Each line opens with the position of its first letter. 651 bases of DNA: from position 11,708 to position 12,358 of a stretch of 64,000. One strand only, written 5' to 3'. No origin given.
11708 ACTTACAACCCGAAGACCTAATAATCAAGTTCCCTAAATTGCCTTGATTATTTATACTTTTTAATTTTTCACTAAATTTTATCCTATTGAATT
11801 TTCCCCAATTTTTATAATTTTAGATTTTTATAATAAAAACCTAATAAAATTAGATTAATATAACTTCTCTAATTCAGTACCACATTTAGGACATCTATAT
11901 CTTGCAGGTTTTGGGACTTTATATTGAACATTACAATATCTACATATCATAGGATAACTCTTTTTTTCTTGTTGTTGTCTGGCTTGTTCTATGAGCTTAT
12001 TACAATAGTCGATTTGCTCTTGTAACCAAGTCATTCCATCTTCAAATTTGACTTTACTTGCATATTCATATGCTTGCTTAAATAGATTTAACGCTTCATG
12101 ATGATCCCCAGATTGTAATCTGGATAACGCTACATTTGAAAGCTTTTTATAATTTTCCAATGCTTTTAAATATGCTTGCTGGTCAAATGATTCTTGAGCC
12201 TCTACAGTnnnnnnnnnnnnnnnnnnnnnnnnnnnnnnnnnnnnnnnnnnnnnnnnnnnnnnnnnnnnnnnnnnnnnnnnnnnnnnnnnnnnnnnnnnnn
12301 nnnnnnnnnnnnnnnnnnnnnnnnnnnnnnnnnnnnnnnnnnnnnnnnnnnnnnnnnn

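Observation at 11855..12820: Rab-like small GTPase with a C-terminal helical extension terminating in a C4 zinc ribbon instead of a prenylation motif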

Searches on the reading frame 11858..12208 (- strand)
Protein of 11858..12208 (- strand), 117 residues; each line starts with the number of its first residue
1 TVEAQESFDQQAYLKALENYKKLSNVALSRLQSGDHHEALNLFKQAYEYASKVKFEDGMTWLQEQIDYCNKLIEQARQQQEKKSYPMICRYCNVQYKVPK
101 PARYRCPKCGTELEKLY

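Call 33: predict_structure(alignment_id=A2)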
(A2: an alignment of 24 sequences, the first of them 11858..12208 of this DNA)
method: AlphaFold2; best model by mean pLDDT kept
length: 117 residues; sequences in the alignment: 24
mean_pLDDT: 90.1   pTM: 0.63
mean pLDDT of the five models: 90.1, 89.6, 89.0, 88.3, 86.0
residues with pLDDT >= 90: 84; 70-90: 23; 50-70: 7; < 50: 3
segments of 3 or more residues with pLDDT < 50: 1-3
pLDDT, mean of each block of 10 residues (from residue 1): 60 94 98 96 98 95 98 89 83 90 91 89
secondary structure, 60 per line:
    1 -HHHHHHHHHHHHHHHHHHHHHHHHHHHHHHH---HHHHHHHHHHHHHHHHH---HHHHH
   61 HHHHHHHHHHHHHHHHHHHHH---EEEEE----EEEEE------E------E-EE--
elements in order: H2-32 H36-52 H56-81 E85-89 E94-98

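Call 37: fold_search(model_id=the predicted structure, library=pdb)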
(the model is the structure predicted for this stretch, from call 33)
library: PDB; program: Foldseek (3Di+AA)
matches with E <= 10: 690; with E <= 0.001: 0
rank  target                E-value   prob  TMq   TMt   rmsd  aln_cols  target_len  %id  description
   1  1ryt                  2.7e-02  0.72  0.26  0.18  12.6       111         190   17  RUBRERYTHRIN (released 1997-05-15)
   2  2cpt_MODEL_1_A        4.8e-02  0.96  0.37  0.37   7.0        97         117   18  Solution structure of MIT domain from human SKD1 (released 2005-11-19)
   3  4u7y_A                5.1e-02  1.00  0.42  0.56   3.9        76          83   24  Structure of the complex of VPS4B MIT and IST1 MIM (released 2015-02-11)
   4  1yxr_MODEL_1_A        6.6e-02  0.99  0.40  0.57   3.7        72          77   21  NMR Structure of VPS4A MIT Domain (released 2005-09-06)
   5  2w2u_B                7.5e-02  0.98  0.38  0.56   3.9        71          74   20  STRUCTURAL INSIGHT INTO THE INTERACTION BETWEEN ARCHAEAL ESCRT-III AND AAA-ATPASE (released 2009-07-14)
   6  1b71                  1.1e-01  0.41  0.24  0.16  14.8       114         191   13  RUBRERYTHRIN (released 2000-01-26)
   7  2v6y_A                1.3e-01  1.00  0.48  0.73   1.5        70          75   17  Structure of the MIT domain from a S. solfataricus Vps4-like ATPase (released 2007-10-16)
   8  2w2u_A                1.4e-01  1.00  0.49  0.74   1.5        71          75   17  STRUCTURAL INSIGHT INTO THE INTERACTION BETWEEN ARCHAEAL ESCRT-III AND AAA-ATPASE (released 2009-07-14)
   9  2k3w_MODEL_1_A        1.5e-01  0.99  0.41  0.61   3.3        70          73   20  NMR structure of VPS4A-MIT-CHMP6 (released 2008-10-28)
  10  2n8i_MODEL_1_A        1.7e-01  1.00  0.47  0.54   4.6        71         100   22  Solution NMR Structure of Designed Protein DA05, Northeast Structural Genomics Consortium (NESG) Target OR626 (released 2016-01-20)
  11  9mni_A                1.7e-01  0.98  0.38  0.61   3.7        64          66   28  CGRP Receptor in complex with dC2_050 (released 2025-10-22)
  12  4u7i_A                1.7e-01  0.95  0.36  0.45   8.5        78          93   15  Structure of the complex of Spartin MIT and IST1 MIM (released 2015-02-11)
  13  8xyv_B                1.7e-01  0.89  0.32  0.38   9.8        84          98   23  De novo designed protein 0705-5 (released 2024-10-02)
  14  9nds_A                1.7e-01  0.84  0.43  0.22  17.1       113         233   14  Miniaturized HLA A*02-TAX bound to A6c134 TCR (released 2026-01-14)
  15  2dl1_MODEL_1_A        1.8e-01  0.96  0.37  0.38   8.4        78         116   14  Solution structure of the MIT domain from human Spartin (released 2006-10-14)
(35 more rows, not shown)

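Call 38: search_solved_structures(query=A2, max_evalue=10, show_alignments=5)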
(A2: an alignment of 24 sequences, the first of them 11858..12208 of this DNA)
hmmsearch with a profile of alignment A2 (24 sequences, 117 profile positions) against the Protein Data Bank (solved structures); distinct sequences matched with E-value up to 10: 76 (the best 60 are shown).
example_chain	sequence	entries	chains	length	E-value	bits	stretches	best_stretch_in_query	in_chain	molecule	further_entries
5cwl_A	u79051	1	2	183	0.0008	22.7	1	19-60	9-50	Designed helical repeat protein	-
8fin_A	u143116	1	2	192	0.0068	19.7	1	20-66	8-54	cs207A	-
8fiq_A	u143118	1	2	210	0.0086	19.4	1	20-67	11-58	cs207AB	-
2i13_A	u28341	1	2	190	0.0092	19.3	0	102-115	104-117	Aart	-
5fzr_A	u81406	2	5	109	0.015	18.6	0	19-48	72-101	DESIGNED TPR PROTEIN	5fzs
9fhl_a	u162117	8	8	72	0.023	18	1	86-112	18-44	aS34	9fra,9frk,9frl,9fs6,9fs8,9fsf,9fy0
5fzq_A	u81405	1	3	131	0.034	17.4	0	19-48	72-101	DESIGNED TPR PROTEIN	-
28jc_L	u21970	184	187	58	0.054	16.8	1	77-113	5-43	DNA-directed RNA polymerases I, II, and III subunit RPABC4 | RNA polymerase II subunit K | DNA-directed RNA polymerase II subunit RPB12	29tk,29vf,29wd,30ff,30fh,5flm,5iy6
9fhl_C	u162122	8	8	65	0.061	16.6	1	88-115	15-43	Small zinc finger protein HVO-2753-like zinc-binding pocket domain-containing protein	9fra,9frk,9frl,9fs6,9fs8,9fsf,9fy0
9min_D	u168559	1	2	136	0.065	16.5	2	8-49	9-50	designed minibinder KH46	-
1i3q_L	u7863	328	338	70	0.075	16.3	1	78-112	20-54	DNA-DIRECTED RNA POLYMERASE II 7.7KD POLYPEPTIDE | DNA-directed RNA polymerase II, chain RPB12 | DNA-directed RNA polymerases I, II, and III 7.7 kDa polypeptide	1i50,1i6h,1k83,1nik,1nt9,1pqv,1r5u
1mey_C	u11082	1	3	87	0.075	16.3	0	102-115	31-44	CONSENSUS ZINC FINGER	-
8bws_L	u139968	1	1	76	0.092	16.1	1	78-112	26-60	DNA-directed RNA polymerases I, II, and III subunit RPABC4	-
9e6q_Ai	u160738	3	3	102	0.16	15.3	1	96-112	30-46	Large ribosomal subunit protein eL43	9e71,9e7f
5xog_L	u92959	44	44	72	0.17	15.2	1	81-113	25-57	RNA polymerase subunit ABC10-alpha | RNA polymerase subunit, found in RNA polymerase complexes I, II, and III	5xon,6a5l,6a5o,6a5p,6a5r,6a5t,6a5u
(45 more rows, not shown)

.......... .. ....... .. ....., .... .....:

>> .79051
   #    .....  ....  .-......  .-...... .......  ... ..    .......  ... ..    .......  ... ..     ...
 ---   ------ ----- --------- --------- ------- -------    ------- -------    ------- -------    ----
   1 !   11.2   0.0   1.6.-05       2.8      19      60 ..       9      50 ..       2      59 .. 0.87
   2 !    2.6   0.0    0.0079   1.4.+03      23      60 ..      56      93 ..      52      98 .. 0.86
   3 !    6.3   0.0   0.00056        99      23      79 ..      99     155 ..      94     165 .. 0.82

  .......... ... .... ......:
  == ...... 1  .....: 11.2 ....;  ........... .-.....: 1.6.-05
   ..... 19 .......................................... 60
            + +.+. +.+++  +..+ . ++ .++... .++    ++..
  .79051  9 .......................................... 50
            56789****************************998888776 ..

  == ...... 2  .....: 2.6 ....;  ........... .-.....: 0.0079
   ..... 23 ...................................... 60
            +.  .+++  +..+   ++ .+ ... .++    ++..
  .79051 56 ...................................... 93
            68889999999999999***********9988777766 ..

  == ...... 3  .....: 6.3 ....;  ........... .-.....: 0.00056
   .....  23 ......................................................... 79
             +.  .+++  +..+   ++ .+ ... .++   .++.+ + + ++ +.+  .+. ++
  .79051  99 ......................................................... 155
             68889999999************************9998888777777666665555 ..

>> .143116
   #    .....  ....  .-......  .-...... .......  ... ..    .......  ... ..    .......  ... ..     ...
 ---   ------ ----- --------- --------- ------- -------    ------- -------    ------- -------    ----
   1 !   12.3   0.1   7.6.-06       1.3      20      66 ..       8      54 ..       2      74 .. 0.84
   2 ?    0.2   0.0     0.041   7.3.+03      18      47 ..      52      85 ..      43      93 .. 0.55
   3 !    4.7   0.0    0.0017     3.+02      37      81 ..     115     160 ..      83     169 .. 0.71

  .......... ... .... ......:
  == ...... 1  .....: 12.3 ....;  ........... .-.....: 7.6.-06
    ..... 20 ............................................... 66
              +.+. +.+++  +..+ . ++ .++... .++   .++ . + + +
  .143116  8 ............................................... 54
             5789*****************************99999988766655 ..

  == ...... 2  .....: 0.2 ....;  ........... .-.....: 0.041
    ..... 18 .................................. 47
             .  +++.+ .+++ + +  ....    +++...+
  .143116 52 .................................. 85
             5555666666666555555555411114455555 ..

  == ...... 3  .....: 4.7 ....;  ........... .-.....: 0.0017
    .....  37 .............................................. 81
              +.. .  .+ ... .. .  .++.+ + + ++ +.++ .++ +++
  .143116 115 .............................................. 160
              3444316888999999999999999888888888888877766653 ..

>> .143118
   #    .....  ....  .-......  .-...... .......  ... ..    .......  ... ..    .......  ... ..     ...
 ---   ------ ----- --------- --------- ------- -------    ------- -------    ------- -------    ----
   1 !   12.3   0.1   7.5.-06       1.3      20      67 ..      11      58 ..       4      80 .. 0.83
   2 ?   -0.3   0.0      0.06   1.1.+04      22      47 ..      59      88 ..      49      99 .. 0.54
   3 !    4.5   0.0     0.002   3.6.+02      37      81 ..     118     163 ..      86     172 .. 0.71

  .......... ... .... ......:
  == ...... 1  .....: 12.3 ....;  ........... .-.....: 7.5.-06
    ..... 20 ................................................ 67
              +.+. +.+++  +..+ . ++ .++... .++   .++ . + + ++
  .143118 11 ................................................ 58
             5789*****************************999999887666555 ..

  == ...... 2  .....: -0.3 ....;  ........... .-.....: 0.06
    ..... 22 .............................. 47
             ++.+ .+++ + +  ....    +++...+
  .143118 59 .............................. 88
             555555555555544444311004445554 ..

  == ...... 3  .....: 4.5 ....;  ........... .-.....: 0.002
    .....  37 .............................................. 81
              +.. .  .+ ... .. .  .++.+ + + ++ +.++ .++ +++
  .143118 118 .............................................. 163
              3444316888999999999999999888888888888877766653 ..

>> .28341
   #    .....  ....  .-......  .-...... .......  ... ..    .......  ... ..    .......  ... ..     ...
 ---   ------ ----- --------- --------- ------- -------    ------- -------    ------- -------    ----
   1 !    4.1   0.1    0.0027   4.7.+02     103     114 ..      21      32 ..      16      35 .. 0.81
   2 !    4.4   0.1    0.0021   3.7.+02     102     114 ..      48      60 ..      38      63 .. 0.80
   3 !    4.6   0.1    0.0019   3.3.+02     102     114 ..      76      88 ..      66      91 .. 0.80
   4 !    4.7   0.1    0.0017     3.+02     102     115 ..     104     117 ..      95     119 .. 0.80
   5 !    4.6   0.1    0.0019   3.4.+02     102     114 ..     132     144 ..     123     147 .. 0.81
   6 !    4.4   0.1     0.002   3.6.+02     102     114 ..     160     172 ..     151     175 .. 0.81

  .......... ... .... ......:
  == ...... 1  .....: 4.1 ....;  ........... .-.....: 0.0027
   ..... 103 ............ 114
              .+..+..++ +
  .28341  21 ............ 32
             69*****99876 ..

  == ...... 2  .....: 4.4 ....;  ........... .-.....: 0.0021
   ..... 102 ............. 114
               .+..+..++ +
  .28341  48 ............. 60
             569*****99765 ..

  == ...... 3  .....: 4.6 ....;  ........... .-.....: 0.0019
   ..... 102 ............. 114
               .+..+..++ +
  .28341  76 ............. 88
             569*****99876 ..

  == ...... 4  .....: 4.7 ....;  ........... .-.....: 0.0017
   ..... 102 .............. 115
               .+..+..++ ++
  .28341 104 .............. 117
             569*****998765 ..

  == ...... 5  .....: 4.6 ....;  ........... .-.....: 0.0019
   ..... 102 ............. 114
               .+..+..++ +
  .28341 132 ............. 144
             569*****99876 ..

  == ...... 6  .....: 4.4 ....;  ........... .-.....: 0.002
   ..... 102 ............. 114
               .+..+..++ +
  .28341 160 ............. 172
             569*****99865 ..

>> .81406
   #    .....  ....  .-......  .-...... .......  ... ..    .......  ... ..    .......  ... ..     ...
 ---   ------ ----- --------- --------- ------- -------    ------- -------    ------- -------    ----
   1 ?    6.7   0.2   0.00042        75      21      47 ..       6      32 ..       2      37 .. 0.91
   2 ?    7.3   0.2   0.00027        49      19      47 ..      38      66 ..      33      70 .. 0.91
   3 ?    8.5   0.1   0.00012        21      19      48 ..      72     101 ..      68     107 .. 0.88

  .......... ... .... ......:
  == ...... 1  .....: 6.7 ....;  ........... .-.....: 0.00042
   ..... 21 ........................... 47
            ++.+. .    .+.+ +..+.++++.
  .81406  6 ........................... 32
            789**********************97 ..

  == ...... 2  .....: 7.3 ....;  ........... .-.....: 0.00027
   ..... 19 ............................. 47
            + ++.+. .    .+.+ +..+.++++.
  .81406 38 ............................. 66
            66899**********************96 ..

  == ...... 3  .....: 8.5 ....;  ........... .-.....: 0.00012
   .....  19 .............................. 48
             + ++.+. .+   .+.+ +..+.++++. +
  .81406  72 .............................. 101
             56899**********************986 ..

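Call 39: search_protein_families(library=pfam, alignment_id=A2, max_evalue=1)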
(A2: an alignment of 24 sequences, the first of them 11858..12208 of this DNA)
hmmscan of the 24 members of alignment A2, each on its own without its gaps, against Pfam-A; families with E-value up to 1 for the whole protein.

A. member 1, window:11858-12208:- (117 aa): 28 families (the best 25 are shown)
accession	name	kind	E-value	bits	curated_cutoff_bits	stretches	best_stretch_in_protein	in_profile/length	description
PF10058.14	Zn_ribbon_10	-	0.00019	21.5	24.2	1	79-111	15-52/54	ER junction formation factor lunapark, zinc ribbon finger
PF13424.12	TPR_12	-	0.001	19.6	30.1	1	23-53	6-36/77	Tetratricopeptide repeat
PF08631.16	SPO22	-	0.0013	18.7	27.5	1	29-90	21-86/274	Meiosis protein SPO22/ZIP4 like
PF01155.25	HypA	-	0.0026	18.2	28.9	1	70-112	54-95/112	Hydrogenase/urease nickel incorporation, metallochaperone, hypA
PF07191.17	Zn_ribbon_6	-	0.011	16.2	25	1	78-116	8-42/67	Double zinc ribbon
PF23548.1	Zn_ribbon_FGT1_2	-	0.012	15.6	27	1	98-114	14-31/35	FORGETTER1 second zinc ribbon domain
PF04438.22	zf-HIT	-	0.014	15.6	24.7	1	100-111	10-21/30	HIT zinc finger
PF17283.8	Zn_ribbon_SprT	-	0.019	15.4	28.1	1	98-114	20-35/38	SprT-like zinc ribbon domain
PF24670.1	DUF7653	-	0.037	14.6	27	1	28-83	25-83/125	Domain of unknown function (DUF7653)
PF07719.23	TPR_2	-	0.037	14.6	27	1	23-50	4-31/34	Tetratricopeptide repeat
PF13181.12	TPR_8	-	0.043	14.4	25.7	0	27-51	8-32/34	Tetratricopeptide repeat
PF12729.13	4HB_MCP_1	-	0.043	13.8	27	1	4-81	105-178/181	Four helix bundle sensory module for signal transduction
PF03086.20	DUF240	-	0.046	13.5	25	1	5-89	4-83/237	Domain of unknown function (DUF240)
PF14559.12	TPR_19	-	0.058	14.2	25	1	31-50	2-21/68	Tetratricopeptide repeat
PF04781.17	DUF627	-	0.063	13.7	27.6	0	28-84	3-57/108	Protein of unknown function (DUF627)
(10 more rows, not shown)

B. families by the number of members that match (of 24 scanned): 152 families (the first 25 are shown)
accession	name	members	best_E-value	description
PF01155.25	HypA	21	0.00075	Hydrogenase/urease nickel incorporation, metallochaperone, hypA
PF13248.11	Zn_ribbon_3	11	0.029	zinc-ribbon domain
PF08271.17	Zn_Ribbon_TF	10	5.5e-05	TFIIB zinc-binding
PF12773.13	DZR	10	0.005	Double zinc ribbon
PF04438.22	zf-HIT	9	0.00019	HIT zinc finger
PF07191.17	Zn_ribbon_6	9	0.0038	Double zinc ribbon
PF13717.11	Zn_ribbon_4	9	0.029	zinc-ribbon domain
PF13240.11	Zn_Ribbon_1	9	0.064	zinc-ribbon domain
PF08792.16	A2L_zn_ribbon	8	0.0014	A2L zinc ribbon domain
PF13424.12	TPR_12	7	0.0001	Tetratricopeptide repeat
PF23548.1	Zn_ribbon_FGT1_2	7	0.0072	FORGETTER1 second zinc ribbon domain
PF18912.6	DZR_2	7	0.025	Double zinc ribbon domain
PF22289.1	DmmA-like_C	7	0.036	Dimethylamine monooxygenase subunit DmmA-like, C-terminal domain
PF10058.14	Zn_ribbon_10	6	7e-05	ER junction formation factor lunapark, zinc ribbon finger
PF25164.1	CoiA_N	6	0.11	Competence protein CoiA, N-terminal domain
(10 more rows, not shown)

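Call 46: search_protein_representatives(alignment_id=A2)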
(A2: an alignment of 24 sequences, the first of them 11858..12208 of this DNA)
Query: 24 sequences, 117 profile positions. Proteins with E-value up to 0.001 (for the whole library): 100; up to 1e-10: 15; up to 1e-30: 3. The best 100 are listed.
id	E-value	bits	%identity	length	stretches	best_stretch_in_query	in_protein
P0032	1.6e-38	147.5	-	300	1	2-116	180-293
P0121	5.5e-37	142.6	-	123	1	3-116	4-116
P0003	3.6e-36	140.0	-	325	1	4-116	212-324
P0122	5.0e-25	104.0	-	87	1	38-116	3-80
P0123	1.5e-24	102.5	-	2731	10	83-112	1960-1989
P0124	2.8e-21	91.9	-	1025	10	85-111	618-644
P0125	6.5e-18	81.1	-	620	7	77-114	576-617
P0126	1.8e-13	66.8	-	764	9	76-108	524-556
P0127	3.8e-13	65.7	-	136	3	82-114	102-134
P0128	1.2e-12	64.1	-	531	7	11-59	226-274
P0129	1.4e-12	63.9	-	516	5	86-111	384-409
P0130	4.0e-12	62.4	-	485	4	85-112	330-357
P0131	6.3e-12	61.8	-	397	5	85-113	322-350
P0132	8.2e-12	61.4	-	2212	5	81-113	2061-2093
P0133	3.1e-11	59.5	-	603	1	9-112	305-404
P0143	4.9e-09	52.4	-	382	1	14-78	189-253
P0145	9.4e-09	51.5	-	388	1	7-80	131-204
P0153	6.1e-07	45.7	-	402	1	12-79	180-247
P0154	9.1e-07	45.1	-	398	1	6-91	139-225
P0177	4.3e-05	39.7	-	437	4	23-78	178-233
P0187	1.3e-04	38.2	-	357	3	22-77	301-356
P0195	2.6e-04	37.2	-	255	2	10-67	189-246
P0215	7.0e-04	35.8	-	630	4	13-80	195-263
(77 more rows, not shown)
